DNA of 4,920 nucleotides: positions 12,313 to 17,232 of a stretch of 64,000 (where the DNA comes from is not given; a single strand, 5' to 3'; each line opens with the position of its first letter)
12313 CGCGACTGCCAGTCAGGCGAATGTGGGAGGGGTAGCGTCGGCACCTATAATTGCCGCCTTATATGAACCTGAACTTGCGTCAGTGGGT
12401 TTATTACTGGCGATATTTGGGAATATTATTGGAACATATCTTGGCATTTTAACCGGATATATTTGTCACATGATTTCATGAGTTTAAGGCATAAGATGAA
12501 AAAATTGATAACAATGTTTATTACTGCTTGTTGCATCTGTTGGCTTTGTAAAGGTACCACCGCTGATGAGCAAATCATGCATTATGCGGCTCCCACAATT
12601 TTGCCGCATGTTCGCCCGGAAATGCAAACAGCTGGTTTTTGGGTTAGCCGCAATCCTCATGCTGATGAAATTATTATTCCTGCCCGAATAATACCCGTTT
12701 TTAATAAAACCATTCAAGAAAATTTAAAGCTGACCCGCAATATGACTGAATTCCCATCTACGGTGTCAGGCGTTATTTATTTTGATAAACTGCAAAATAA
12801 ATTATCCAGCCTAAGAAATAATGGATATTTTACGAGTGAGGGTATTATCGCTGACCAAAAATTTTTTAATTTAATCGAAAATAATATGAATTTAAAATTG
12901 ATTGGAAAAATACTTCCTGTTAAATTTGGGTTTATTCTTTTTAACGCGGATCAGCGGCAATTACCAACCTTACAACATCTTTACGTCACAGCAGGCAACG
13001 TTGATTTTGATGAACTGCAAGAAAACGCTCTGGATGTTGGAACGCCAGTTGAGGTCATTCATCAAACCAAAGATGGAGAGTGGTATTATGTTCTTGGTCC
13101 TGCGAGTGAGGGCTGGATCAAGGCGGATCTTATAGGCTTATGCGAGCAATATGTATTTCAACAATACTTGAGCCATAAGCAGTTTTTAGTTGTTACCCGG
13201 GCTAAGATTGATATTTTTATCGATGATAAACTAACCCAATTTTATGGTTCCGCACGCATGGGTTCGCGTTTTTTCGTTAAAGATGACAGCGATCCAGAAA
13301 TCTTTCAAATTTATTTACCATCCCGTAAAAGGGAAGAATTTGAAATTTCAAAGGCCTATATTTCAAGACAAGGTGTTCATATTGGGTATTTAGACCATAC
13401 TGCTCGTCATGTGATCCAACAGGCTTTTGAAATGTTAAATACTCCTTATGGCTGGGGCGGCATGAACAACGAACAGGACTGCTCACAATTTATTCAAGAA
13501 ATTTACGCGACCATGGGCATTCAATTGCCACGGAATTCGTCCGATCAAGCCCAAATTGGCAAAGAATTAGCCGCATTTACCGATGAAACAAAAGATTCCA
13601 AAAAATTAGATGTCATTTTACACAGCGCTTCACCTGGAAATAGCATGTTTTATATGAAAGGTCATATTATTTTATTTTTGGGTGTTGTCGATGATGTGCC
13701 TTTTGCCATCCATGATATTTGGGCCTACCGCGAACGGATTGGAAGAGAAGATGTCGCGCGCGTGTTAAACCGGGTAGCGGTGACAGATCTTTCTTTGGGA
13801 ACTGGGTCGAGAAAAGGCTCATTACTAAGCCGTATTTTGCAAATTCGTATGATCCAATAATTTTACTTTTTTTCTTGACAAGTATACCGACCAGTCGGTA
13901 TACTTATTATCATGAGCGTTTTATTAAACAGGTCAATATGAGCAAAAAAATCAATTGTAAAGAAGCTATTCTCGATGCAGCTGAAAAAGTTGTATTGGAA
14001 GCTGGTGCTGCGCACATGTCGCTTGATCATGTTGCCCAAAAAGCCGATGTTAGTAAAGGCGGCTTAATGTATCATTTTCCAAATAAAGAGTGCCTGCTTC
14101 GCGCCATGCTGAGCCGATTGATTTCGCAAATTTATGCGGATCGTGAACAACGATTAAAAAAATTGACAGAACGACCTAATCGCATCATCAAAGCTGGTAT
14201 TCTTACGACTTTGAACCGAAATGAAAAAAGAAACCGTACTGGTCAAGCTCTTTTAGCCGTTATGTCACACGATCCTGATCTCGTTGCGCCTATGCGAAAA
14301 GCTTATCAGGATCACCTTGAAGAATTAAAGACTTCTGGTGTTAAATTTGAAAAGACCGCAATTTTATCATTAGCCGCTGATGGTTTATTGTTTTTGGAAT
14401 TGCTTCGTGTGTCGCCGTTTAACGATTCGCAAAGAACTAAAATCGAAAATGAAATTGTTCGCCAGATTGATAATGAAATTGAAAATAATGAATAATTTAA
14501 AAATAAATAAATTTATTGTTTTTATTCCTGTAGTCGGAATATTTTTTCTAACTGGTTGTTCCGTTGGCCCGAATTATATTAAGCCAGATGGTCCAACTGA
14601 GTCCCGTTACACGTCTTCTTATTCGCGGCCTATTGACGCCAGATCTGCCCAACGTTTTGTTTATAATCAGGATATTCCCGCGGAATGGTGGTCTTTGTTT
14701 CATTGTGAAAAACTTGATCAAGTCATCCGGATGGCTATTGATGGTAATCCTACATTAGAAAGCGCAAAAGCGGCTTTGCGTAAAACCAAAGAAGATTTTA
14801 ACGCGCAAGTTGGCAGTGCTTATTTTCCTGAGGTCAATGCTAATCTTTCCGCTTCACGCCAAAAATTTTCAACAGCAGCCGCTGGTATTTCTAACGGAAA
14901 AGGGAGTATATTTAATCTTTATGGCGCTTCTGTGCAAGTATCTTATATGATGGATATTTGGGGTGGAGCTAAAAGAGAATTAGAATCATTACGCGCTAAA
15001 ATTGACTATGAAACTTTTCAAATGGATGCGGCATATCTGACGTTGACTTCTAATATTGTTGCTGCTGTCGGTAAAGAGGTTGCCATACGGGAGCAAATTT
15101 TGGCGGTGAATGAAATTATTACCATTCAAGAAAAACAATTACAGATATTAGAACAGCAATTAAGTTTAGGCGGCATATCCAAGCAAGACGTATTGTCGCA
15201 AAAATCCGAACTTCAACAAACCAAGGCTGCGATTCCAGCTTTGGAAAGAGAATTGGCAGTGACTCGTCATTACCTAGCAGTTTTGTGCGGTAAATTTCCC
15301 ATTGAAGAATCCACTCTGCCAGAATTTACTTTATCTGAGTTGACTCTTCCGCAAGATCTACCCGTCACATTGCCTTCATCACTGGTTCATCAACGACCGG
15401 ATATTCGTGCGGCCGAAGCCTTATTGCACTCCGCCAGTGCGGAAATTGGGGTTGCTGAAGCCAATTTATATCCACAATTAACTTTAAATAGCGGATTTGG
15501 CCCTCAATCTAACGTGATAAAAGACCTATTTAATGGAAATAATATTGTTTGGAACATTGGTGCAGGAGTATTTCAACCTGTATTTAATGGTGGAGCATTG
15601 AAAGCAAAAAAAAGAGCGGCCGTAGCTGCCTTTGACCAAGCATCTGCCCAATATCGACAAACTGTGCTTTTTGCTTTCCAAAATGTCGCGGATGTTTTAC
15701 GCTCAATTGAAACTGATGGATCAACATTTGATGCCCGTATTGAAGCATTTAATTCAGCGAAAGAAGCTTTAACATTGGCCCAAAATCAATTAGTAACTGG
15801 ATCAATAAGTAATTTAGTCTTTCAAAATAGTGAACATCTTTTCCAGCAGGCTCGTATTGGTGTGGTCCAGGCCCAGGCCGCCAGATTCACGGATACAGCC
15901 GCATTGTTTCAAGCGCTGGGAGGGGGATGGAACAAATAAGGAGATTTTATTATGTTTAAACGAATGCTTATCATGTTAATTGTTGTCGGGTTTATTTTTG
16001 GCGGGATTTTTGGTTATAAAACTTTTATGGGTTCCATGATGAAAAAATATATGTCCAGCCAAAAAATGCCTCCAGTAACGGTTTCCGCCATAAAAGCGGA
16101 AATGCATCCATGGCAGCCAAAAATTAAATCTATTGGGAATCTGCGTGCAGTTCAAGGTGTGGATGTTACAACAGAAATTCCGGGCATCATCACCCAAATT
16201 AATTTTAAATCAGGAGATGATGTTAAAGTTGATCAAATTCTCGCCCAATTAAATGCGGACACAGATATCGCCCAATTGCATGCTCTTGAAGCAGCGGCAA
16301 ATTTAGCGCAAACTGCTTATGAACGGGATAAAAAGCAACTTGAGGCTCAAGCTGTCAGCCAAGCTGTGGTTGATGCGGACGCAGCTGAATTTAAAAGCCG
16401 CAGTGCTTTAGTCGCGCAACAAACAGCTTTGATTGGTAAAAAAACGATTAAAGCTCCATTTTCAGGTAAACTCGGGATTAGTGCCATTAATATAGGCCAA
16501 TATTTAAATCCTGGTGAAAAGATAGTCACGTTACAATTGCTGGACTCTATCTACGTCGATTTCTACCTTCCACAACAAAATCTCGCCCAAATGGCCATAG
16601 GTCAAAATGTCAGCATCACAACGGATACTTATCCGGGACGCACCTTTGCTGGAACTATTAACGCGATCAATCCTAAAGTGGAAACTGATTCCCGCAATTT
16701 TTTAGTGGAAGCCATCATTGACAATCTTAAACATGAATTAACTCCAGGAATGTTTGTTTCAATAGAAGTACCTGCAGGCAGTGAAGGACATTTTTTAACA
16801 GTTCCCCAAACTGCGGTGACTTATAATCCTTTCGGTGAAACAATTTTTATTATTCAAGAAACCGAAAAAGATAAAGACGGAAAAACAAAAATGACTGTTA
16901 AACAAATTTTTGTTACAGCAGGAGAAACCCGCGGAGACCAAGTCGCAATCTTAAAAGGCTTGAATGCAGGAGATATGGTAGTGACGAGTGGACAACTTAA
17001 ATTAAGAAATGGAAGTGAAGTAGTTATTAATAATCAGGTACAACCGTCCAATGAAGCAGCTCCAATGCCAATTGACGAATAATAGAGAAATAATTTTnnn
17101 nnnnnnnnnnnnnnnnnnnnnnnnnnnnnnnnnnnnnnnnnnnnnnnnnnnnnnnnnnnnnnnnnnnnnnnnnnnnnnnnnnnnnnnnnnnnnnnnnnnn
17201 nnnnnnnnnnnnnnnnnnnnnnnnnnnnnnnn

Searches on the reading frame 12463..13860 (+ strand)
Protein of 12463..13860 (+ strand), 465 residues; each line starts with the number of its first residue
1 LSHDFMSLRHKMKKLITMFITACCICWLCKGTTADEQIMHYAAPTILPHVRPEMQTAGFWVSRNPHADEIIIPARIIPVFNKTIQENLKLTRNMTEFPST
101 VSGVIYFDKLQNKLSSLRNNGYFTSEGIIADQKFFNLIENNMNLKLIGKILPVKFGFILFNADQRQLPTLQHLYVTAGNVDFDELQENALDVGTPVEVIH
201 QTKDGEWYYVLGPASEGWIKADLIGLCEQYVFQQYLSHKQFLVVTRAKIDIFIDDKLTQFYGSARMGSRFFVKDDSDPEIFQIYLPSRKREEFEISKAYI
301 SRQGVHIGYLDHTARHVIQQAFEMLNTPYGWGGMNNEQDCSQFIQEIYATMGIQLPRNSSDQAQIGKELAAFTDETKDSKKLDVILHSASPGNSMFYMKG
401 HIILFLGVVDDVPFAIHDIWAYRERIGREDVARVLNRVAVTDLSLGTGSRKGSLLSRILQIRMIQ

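Call 8: search_protein_families(library=pfam, proteins=[window:12463-13860:+])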
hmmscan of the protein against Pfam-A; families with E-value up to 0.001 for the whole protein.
window:12463-13860:+ (465 aa): 3 families
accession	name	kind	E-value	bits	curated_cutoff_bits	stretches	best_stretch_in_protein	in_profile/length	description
PF12913.13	SH3_6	-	4.5e-13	49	27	1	179-220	12-53/53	SH3 domain (SH3b1 type)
PF00877.26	NLPC_P60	-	1.1e-09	38.6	23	1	327-375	2-50/105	NlpC/P60 family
PF05708.18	Peptidase_C92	-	4.6e-06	27.2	27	1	313-359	80-129/166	Permuted papain-like amidase enzyme, YaeF/YiiX, C92 family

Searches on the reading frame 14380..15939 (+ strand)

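Call 8: search_protein_families(library=pfam, proteins=[window:14380-15939:+])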
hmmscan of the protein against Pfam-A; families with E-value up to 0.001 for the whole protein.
window:14380-15939:+ (519 aa): 1 family
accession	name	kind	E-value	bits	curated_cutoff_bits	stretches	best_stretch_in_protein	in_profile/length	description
PF02321.23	OEP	-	8.2e-44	150.1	22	2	331-514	4-187/187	Outer membrane efflux protein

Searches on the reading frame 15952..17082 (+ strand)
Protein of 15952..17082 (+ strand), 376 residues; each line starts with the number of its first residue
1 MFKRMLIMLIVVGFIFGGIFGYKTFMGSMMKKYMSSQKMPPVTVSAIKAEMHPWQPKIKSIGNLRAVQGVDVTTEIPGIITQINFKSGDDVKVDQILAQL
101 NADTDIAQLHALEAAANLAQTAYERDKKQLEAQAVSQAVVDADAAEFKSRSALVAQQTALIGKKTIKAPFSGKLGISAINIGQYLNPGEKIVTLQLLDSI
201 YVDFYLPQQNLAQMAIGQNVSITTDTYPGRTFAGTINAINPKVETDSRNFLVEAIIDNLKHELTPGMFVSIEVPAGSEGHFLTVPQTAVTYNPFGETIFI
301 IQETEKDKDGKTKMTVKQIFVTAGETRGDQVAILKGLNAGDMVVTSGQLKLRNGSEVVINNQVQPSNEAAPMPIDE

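Call 8: search_protein_families(library=pfam, proteins=[window:15952-17082:+])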
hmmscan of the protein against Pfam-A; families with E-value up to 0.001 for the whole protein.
window:15952-17082:+ (376 aa): 3 families
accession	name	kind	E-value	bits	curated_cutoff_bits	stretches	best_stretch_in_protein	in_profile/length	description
PF16576.10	HlyD_D23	-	1.5e-26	93.5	30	1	70-269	20-214/214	Barrel-sandwich domain of CusB or HlyD membrane-fusion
PF13437.12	HlyD_3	-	3.1e-17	63.7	22.2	1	165-266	1-106/106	HlyD family secretion protein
PF13533.13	Biotin_lipoyl_2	-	0.00025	21.2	29.8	1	73-101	4-32/32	Biotin-lipoyl like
